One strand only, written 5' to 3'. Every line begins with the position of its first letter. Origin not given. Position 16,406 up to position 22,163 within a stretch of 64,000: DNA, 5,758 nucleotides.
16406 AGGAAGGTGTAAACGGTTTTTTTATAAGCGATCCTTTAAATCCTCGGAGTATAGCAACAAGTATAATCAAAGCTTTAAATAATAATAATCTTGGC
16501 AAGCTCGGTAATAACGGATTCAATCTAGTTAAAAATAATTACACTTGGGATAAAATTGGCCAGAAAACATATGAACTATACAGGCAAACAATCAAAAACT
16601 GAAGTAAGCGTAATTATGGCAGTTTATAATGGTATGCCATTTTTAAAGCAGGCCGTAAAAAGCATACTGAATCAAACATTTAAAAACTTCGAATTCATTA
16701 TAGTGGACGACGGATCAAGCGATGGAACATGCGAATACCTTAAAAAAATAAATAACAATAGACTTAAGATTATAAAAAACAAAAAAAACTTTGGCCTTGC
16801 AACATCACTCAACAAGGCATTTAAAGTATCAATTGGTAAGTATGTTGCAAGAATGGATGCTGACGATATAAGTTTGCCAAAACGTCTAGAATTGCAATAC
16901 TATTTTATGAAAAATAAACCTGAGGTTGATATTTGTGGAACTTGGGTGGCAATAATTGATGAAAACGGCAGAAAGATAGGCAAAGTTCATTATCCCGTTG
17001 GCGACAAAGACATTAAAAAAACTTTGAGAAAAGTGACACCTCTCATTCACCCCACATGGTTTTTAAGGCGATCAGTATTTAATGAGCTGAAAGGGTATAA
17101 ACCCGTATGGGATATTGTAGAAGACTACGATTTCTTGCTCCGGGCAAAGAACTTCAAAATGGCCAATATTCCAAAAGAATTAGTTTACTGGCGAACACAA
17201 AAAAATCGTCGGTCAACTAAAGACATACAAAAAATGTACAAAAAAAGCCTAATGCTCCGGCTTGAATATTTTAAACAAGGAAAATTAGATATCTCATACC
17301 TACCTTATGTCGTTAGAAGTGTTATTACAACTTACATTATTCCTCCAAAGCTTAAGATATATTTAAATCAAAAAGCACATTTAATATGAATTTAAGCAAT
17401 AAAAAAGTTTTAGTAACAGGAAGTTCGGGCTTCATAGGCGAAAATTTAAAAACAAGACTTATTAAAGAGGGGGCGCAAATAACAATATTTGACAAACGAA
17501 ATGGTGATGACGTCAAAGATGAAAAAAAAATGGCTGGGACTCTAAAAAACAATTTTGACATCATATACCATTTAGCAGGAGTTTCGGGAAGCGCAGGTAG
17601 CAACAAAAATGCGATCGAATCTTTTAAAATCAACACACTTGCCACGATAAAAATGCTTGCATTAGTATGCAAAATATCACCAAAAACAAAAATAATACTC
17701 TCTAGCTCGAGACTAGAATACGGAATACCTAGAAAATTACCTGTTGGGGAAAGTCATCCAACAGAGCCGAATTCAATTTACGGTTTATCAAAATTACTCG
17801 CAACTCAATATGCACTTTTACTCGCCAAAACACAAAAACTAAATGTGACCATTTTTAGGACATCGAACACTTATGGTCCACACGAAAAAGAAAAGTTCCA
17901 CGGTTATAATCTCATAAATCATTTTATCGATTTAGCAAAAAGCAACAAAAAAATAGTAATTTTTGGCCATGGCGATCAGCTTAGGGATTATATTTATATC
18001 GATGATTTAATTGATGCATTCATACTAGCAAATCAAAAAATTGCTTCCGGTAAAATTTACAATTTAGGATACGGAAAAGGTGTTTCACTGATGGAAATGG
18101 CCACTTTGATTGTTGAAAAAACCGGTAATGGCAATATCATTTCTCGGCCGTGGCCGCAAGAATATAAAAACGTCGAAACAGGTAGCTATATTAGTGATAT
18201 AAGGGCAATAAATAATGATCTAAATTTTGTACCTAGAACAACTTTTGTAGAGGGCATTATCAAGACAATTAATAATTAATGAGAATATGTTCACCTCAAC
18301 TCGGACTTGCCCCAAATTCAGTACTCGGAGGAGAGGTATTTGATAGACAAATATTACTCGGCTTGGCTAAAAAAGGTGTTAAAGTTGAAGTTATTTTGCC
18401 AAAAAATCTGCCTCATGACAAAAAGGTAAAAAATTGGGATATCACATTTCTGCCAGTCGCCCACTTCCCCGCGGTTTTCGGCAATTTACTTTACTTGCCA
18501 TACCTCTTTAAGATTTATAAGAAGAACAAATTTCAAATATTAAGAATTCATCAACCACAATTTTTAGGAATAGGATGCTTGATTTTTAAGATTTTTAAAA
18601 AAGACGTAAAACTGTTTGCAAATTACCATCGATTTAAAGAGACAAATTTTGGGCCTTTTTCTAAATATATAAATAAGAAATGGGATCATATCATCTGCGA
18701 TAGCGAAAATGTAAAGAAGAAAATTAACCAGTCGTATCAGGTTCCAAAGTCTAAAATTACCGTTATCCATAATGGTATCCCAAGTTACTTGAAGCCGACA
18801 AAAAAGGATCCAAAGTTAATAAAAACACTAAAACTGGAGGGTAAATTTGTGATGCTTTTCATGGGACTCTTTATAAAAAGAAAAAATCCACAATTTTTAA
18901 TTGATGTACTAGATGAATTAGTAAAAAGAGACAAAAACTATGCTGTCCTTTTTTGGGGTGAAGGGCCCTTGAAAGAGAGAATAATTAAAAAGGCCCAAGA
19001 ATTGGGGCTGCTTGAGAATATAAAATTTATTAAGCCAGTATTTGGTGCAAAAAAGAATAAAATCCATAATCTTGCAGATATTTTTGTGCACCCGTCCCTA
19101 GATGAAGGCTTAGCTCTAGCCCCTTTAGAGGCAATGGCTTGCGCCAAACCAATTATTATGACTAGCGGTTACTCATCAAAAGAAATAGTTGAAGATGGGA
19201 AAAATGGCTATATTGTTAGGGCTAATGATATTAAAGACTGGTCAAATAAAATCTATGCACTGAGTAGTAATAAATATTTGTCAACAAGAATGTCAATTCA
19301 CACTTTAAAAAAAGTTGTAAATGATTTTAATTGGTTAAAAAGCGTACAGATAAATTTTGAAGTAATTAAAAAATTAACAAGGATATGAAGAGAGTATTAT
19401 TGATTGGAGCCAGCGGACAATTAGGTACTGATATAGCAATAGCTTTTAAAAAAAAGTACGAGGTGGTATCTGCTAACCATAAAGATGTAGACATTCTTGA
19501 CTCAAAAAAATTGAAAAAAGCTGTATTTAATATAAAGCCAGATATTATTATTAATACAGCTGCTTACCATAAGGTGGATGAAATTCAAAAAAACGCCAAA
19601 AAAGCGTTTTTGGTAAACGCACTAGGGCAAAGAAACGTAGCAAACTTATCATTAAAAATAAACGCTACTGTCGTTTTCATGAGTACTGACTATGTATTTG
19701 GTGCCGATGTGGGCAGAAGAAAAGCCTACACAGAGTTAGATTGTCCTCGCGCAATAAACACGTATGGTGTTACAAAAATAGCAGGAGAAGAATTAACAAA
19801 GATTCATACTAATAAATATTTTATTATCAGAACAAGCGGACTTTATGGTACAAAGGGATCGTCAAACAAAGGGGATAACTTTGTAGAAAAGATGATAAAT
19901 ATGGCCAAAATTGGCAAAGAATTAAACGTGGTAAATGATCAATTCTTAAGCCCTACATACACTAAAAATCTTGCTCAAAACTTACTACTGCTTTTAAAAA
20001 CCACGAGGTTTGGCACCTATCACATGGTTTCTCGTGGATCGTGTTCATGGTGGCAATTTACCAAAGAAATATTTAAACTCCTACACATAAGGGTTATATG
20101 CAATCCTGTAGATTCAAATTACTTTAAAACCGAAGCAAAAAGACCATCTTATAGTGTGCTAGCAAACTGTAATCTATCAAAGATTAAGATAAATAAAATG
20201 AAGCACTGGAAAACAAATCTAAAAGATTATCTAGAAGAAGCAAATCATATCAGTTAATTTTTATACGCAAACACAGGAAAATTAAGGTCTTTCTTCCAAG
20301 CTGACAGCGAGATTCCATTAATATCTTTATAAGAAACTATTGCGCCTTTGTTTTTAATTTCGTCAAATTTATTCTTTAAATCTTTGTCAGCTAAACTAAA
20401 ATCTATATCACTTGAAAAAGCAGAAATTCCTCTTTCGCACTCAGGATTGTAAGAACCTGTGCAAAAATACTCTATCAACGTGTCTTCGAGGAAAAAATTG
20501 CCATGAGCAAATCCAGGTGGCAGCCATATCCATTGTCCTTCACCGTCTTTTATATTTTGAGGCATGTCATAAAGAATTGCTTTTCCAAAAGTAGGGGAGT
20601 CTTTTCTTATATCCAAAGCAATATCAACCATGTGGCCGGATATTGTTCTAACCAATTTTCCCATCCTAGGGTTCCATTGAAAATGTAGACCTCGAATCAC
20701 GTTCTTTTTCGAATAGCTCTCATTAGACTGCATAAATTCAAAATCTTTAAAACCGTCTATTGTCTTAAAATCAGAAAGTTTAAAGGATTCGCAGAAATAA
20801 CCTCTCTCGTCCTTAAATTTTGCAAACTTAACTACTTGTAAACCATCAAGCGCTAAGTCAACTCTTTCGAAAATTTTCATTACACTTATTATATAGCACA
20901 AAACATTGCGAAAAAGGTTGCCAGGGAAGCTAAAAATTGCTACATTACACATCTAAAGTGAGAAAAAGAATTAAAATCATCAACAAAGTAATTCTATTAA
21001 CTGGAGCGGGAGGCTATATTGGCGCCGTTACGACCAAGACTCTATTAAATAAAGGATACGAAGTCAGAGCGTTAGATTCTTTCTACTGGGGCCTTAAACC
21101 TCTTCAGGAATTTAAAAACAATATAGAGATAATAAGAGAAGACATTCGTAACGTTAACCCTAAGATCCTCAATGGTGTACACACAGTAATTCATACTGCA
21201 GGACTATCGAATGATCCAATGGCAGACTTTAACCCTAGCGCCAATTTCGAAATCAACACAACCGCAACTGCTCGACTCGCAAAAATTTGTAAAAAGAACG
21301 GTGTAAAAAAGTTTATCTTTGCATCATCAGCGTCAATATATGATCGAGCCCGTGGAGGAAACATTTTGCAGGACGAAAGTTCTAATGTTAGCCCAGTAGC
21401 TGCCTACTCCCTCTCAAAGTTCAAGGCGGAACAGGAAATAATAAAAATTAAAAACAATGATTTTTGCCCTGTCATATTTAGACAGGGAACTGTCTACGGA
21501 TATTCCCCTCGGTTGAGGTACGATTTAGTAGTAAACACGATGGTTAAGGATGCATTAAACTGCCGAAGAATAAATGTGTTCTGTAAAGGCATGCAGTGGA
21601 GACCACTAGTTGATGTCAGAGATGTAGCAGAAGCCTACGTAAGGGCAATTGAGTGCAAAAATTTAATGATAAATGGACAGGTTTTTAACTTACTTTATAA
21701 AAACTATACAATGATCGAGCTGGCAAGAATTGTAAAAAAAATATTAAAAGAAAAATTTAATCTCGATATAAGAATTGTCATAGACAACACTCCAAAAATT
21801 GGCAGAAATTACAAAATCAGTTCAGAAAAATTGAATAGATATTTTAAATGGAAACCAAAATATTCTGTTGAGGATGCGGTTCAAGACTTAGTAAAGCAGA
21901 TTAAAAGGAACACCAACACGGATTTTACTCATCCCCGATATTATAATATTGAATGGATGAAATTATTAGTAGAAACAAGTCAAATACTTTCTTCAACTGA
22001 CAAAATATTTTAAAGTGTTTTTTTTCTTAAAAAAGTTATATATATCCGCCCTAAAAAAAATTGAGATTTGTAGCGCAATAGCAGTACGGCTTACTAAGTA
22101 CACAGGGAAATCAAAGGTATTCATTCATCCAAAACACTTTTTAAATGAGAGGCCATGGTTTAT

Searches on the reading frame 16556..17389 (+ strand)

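Call 43: search_protein_families(library=pfam, proteins=[window:16556-17389:+], max_evalue=0.0001)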
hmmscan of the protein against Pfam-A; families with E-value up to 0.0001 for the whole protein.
window:16556-17389:+ (277 aa): 3 families
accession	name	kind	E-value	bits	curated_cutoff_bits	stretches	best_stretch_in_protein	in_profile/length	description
PF00535.33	Glycos_transf_2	-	4.7e-36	124.7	23.3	1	18-178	1-167/168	Glycosyl transferase family 2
PF10111.15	Glyco_tranf_2_2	-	3.4e-17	63.3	27.3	1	18-220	1-224/276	Glycosyltransferase like family 2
PF13641.12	Glyco_tranf_2_3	-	2.9e-08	34.4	27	1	17-131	3-123/230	Glycosyltransferase like family 2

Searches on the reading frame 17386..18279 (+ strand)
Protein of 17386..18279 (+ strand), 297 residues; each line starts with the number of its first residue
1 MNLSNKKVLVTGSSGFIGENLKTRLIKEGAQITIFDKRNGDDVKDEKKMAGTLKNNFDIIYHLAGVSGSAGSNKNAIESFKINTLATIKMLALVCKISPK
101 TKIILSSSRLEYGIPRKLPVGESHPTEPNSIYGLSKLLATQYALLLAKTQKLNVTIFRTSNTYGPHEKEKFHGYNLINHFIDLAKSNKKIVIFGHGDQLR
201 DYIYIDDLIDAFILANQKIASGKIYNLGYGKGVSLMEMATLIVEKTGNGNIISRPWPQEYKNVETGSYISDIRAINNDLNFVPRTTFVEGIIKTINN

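Call 43: search_protein_families(library=pfam, proteins=[window:17386-18279:+], max_evalue=0.0001)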
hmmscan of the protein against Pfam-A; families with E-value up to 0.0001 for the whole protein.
window:17386-18279:+ (297 aa): 6 families
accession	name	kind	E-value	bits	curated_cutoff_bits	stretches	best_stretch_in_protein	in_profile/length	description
PF01370.27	Epimerase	-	4.3e-47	161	20.9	1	8-228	1-240/240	NAD dependent epimerase/dehydratase family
PF16363.11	GDP_Man_Dehyd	-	5.2e-39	135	27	1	42-292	60-330/332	GDP-mannose 4,6 dehydratase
PF04321.23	RmlD_sub_bind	-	1.6e-17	64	27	1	7-250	2-235/287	RmlD substrate binding domain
PF01073.25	3Beta_HSD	-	4.7e-13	49.2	22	1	9-222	1-235/280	3-beta hydroxysteroid dehydrogenase/isomerase family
PF07993.18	NAD_binding_4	-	1.7e-08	34.4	20.1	1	50-206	82-252/258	Male sterility protein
PF02719.21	Polysacc_synt_2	-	2.2e-08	34.1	20.2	1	42-247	62-248/293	Polysaccharide biosynthesis protein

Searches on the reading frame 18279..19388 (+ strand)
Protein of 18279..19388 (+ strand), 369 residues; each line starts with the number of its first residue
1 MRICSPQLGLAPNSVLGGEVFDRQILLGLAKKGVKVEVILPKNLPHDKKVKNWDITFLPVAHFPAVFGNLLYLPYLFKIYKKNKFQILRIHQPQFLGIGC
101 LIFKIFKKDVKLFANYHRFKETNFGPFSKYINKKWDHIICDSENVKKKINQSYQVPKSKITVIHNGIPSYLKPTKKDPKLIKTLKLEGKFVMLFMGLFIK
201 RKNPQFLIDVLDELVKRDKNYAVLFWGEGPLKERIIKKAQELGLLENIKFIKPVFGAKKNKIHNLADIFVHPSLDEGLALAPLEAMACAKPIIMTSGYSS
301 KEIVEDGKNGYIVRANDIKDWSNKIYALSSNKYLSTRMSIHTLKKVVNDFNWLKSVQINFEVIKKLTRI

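Call 43: search_protein_families(library=pfam, proteins=[window:18279-19388:+], max_evalue=0.0001)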
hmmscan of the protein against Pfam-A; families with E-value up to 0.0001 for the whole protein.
window:18279-19388:+ (369 aa): 5 families
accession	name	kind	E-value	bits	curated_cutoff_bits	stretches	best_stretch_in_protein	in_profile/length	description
PF00534.26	Glycos_transf_1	-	1.6e-34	119.4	26.4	1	182-339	8-166/172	Glycosyl transferases group 1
PF13692.12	Glyco_trans_1_4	-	8.5e-28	97.8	27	1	190-330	2-141/142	Glycosyl transferases group 1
PF13439.12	Glyco_transf_4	-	4.1e-17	63.2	28.5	1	17-167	3-166/170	Glycosyltransferase Family 4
PF13477.12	Glyco_trans_4_2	-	3e-05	24.7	23.4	1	23-98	14-88/139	Glycosyl transferase 4-like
PF13579.12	Glyco_trans_4_4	-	9.5e-05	23.2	29.7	0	23-166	8-158/158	Glycosyl transferase 4-like domain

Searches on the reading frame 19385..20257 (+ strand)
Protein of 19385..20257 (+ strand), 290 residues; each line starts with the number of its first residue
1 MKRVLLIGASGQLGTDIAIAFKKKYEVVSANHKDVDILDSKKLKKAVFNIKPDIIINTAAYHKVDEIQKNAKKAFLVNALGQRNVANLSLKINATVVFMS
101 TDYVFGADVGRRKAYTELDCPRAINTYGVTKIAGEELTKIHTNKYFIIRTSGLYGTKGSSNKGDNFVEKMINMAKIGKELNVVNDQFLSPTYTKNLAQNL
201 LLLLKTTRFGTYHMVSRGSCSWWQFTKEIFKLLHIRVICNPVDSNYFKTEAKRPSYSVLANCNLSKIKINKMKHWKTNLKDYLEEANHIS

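Call 42: search_protein_families(library=pfam, proteins=[window:19385-20257:+], max_evalue=0.0001)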
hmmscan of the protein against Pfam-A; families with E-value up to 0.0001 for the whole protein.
window:19385-20257:+ (290 aa): 5 families
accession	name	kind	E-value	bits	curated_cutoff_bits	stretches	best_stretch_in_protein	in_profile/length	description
PF04321.23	RmlD_sub_bind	-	1.9e-76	257.3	27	1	3-286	2-285/287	RmlD substrate binding domain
PF01370.27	Epimerase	-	9e-24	84.6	20.9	1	4-186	1-207/240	NAD dependent epimerase/dehydratase family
PF16363.11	GDP_Man_Dehyd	-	5.2e-16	59.4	27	1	33-173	57-199/332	GDP-mannose 4,6 dehydratase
PF02719.21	Polysacc_synt_2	-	1.8e-08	34.4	20.2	1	35-104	61-131/293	Polysaccharide biosynthesis protein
PF07993.18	NAD_binding_4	-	1.2e-07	31.6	20.1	1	38-185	77-241/258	Male sterility protein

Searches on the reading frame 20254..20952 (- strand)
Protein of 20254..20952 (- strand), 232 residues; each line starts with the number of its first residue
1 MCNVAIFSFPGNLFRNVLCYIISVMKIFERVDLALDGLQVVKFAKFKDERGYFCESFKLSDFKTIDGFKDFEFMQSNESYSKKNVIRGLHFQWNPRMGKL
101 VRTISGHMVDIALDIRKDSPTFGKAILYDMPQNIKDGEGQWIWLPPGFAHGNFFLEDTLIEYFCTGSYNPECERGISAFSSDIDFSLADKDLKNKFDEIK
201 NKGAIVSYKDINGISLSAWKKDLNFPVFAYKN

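Call 42: search_protein_families(library=pfam, proteins=[window:20254-20952:-], max_evalue=0.0001)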
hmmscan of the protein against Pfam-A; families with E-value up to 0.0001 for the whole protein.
window:20254-20952:- (232 aa): 1 family
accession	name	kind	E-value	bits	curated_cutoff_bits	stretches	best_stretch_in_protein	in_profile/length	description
PF00908.23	dTDP_sugar_isom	-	2.6e-40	138.3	27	1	33-214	2-164/168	dTDP-4-dehydrorhamnose 3,5-epimerase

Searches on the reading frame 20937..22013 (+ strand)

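Call 42: search_protein_families(library=pfam, proteins=[window:20937-22013:+], max_evalue=0.0001)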
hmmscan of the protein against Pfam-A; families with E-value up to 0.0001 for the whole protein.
window:20937-22013:+ (358 aa): 8 families
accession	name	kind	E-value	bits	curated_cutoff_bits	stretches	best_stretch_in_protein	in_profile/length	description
PF01370.27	Epimerase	-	2.2e-37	129.2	20.9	1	19-252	1-239/240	NAD dependent epimerase/dehydratase family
PF16363.11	GDP_Man_Dehyd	-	1.1e-21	78.2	27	1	20-317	1-331/332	GDP-mannose 4,6 dehydratase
PF01073.25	3Beta_HSD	-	7.3e-18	65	22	1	21-237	2-228/280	3-beta hydroxysteroid dehydrogenase/isomerase family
PF04321.23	RmlD_sub_bind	-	4.6e-16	59.2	27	1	19-243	3-202/287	RmlD substrate binding domain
PF13460.12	NAD_binding_10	-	2.9e-09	37.5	27.2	1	23-169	1-132/184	NAD(P)H-binding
PF05368.20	NmrA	-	3.6e-09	37.1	27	1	16-309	2-273/298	NmrA-like family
PF02719.21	Polysacc_synt_2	-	3.3e-08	33.5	20.2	1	19-131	1-128/293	Polysaccharide biosynthesis protein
PF07993.18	NAD_binding_4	-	4.3e-08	33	20.1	1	77-190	85-210/258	Male sterility protein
